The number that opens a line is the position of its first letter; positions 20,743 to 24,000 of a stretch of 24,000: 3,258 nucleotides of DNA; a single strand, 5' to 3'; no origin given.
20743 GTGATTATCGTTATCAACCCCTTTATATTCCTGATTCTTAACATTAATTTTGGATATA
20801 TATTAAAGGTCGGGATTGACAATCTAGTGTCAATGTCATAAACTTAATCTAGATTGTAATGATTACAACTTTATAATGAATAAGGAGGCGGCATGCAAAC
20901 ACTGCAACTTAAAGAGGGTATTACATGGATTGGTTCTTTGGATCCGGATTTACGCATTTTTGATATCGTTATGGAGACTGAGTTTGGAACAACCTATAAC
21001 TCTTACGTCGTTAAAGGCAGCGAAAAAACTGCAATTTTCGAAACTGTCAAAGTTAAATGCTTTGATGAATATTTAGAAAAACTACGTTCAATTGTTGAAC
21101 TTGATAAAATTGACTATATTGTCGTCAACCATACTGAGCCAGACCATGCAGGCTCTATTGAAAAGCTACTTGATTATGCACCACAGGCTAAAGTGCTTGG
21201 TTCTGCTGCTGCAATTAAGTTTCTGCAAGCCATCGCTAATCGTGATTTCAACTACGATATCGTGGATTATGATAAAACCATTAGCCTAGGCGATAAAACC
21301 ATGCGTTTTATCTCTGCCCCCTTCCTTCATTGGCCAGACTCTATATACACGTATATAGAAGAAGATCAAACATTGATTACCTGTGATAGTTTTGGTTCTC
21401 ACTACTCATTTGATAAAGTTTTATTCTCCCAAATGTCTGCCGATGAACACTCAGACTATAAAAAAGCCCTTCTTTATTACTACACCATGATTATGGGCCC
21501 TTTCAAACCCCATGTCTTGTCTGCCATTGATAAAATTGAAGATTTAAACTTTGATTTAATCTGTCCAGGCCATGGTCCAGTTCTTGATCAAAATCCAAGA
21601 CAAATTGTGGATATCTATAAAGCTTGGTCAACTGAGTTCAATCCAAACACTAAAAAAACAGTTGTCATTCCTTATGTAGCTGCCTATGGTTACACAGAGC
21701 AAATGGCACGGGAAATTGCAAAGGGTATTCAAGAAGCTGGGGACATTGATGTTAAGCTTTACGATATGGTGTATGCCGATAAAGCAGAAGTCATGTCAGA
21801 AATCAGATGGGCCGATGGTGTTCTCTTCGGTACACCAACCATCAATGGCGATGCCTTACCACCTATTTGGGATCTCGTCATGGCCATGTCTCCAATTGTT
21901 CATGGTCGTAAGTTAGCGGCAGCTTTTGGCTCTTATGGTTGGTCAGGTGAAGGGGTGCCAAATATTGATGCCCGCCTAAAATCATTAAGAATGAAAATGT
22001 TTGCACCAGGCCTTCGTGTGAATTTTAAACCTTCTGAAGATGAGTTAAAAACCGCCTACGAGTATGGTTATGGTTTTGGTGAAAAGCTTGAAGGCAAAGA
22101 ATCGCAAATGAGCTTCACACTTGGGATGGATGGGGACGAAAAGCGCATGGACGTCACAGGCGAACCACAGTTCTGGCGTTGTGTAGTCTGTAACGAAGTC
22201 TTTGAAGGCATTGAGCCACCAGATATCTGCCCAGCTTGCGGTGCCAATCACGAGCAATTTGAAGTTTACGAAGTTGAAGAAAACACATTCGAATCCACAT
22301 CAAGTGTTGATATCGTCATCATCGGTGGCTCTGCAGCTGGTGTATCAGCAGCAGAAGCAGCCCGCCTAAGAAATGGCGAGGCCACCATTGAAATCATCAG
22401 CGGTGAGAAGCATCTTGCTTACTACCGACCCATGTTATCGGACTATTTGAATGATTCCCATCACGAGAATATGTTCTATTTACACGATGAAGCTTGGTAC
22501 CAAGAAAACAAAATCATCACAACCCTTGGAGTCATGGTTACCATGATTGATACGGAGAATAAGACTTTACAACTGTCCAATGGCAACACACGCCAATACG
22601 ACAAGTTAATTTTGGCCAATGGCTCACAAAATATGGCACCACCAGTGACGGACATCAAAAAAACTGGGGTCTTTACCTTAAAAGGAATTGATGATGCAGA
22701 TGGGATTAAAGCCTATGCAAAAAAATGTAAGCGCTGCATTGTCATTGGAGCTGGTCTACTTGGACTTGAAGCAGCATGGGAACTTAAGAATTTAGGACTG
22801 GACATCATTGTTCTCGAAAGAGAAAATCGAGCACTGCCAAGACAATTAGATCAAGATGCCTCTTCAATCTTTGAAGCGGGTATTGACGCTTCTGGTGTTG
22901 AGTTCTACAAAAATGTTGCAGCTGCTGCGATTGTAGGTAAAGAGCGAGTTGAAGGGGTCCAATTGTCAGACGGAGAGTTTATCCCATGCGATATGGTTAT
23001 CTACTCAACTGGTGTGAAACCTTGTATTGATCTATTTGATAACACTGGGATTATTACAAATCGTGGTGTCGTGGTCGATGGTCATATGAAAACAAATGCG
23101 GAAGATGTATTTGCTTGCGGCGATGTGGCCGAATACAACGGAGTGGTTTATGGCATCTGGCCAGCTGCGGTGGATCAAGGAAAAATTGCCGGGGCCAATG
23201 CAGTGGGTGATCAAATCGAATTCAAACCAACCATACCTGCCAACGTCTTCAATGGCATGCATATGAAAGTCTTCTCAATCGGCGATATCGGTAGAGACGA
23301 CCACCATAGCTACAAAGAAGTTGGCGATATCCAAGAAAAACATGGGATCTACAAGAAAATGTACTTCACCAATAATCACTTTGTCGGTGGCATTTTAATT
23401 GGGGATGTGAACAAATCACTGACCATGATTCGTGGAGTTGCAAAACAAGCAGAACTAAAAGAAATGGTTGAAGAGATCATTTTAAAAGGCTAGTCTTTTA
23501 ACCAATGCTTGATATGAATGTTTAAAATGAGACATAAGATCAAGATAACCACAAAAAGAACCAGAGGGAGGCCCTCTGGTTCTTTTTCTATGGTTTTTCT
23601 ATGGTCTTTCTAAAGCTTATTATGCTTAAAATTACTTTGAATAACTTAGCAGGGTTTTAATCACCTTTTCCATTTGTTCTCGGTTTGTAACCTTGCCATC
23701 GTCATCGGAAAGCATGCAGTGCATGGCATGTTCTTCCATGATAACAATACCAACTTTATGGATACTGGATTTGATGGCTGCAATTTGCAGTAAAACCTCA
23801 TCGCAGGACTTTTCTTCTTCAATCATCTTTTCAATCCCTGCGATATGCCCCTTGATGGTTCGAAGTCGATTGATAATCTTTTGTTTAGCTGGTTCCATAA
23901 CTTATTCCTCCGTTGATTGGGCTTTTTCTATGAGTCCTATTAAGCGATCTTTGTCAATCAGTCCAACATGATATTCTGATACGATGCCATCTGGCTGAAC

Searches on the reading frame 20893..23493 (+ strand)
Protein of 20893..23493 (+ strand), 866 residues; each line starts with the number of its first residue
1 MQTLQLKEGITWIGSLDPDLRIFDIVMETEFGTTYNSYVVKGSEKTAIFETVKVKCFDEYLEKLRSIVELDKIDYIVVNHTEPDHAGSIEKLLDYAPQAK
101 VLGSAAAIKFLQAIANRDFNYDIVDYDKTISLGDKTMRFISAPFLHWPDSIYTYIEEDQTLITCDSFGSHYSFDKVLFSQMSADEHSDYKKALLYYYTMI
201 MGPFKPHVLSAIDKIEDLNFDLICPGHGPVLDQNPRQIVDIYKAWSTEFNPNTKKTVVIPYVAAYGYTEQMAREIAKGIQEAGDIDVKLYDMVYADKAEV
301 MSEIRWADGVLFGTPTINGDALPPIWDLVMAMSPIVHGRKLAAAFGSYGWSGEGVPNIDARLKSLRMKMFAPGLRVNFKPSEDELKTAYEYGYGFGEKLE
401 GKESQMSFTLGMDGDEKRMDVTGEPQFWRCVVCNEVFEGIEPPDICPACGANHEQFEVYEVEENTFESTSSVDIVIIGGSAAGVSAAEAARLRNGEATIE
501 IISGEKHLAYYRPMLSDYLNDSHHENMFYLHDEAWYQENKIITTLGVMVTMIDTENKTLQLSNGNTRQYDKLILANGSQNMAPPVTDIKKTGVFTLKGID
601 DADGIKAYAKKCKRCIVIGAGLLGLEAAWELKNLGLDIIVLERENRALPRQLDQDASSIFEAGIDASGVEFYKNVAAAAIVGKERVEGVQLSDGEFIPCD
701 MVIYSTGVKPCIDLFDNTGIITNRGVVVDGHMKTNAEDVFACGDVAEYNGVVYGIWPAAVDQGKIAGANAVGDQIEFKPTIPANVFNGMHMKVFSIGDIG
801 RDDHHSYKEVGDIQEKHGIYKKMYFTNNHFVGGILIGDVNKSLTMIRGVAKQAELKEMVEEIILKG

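Call 7: search_protein_families(library=ncbifam, proteins=[window:20893-23493:+], max_evalue=0.01)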
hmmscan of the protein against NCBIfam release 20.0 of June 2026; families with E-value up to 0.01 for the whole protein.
window:20893-23493:+ (866 aa): 93 families (the best 25 are shown)
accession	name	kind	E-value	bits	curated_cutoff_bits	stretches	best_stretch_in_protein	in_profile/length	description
NF008887.0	PRK11921.1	equivalog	2e-92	310.1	635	1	4-399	3-395/396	anaerobic nitric oxide reductase flavorubredoxin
TIGR02374.1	nitri_red_nirB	equivalog_domain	1e-80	272.2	578.35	1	474-865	1-398/794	nitrite reductase large subunit NirB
NF003954.0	PRK05452.1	equivalog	9.6e-79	265.5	711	1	3-438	2-436/479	anaerobic nitric oxide reductase flavorubredoxin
NF045765.1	PhenlGlyoxDHPadH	equivalog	6e-63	213.1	475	1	473-862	4-399/416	NADH-dependent phenylglyoxylate dehydrogenase subunit epsilon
NF042949.2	3PPDioc_HcaD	equivalog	9e-50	169.5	450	1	473-836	3-365/386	3-phenylpropionate/cinnamic acid dioxygenase ferredoxin--NAD(+) reductase subunit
NF011565.0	PRK14989.1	subfamily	5.1e-49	167.1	883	1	471-864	3-402/847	nitrite reductase large subunit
TIGR03385.1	CoA_CoA_reduc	equivalog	3.5e-46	157.9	578.8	1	474-797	2-340/439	CoA-disulfide reductase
NF007286.0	PRK09754.1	equivalog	5.7e-45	153.8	447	1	474-836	6-366/400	phenylpropionate dioxygenase ferredoxin reductase subunit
NF041682.1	ant_diox_AndAa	equivalog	1.8e-44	152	650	1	472-777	4-316/406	anthranilate 1,2-dioxygenase system ferredoxin--NAD(+) reductase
NF007123.0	PRK09564.1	equivalog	2.8e-44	151.5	458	1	474-786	3-330/444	CoA-disulfide reductase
NF003437.0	PRK04965.1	equivalog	3e-41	141.7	392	1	472-753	3-282/378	NADH:flavorubredoxin reductase NorW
NF046103.1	NOXase_Strep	equivalog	3.2e-31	108.8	600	1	474-778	2-319/442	H2O-forming NADH oxidase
NF010037.0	PRK13512.1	equivalog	2.1e-25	89.5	394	1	473-797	3-337/438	CoA-disulfide reductase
TIGR02053.1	MerA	equivalog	3.3e-25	89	454.45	1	555-786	115-346/465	mercury(II) reductase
TIGR01350.1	lipoamide_DH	equivalog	3.4e-25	88.7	408.8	1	555-786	115-347/461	dihydrolipoyl dehydrogenase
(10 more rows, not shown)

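Call 14: find_related_loci(query=window:20893-23493:+, collection=genome_contigs, flank=3000)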
Query window:20893-23493:+ (866 aa) in genome_contigs; peptide patterns used: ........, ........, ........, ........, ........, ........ (x = any residue, [..] = any of these).
27 stretches matched a pattern; 7 encode a relative of the query (tblastn E <= 1e-3); 7 distinct loci.
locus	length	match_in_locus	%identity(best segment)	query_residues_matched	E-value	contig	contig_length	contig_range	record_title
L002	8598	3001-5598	85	1-866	0e+0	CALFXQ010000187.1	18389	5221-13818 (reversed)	MAG TPA_asm: uncultured Fusibacter sp. isolate SRR5576004_bin.145_CONCOCT_v1.1_MAG genome assembly, contig: ERZ795037.31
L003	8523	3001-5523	46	1-858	0e+0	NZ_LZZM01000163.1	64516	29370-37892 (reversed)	Clostridium puniceum strain DSM 2619 CLPUN_contig000163, whole genome shotgun sequence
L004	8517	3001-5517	45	1-858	0e+0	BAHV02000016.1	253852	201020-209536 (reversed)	Clostridiales bacterium VE202-08 DNA, contig: VE202-08_contig00016, whole genome shotgun sequence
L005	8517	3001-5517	45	1-858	0e+0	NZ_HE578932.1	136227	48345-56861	Dielma fastidiosa strain type strain: JC13, whole genome shotgun sequence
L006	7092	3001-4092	29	474-839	1e-45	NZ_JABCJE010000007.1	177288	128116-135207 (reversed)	Donghicola mangrovi strain B5-SW-15 7, whole genome shotgun sequence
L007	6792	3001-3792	32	549-802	8e-31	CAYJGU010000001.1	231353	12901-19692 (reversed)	MAG TPA_asm: uncultured Bacteroides sp. isolate ERP123703_co1_339 genome assembly, contig: NODE_22_length_231353_cov_13.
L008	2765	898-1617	32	568-802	8e-28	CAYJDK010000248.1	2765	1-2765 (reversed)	MAG TPA_asm: uncultured Bacteroides sp. isolate ERP123703_co1_253 genome assembly, contig: NODE_36869_length_2765_cov_4.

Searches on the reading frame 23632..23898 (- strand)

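Call 7: search_protein_families(library=ncbifam, proteins=[window:23632-23898:-], max_evalue=0.01)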
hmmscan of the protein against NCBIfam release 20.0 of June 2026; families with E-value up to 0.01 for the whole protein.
window:23632-23898:- (88 aa): 3 families
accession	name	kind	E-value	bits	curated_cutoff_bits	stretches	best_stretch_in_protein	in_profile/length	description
NF052430.1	repress_RicR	exception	1.5e-14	54.3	175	1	5-63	8-66/93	copper-sensing transcriptional repressor RicR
NF011613.0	PRK15039.1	equivalog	4.8e-11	43.2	138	1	5-88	8-90/90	Ni(II)/Co(II)-binding transcriptional repressor RcnR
NF008464.0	PRK11352.1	equivalog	1.5e-10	41.3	133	1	5-86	8-89/91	formaldehyde-responsive transcriptional repressor FrmR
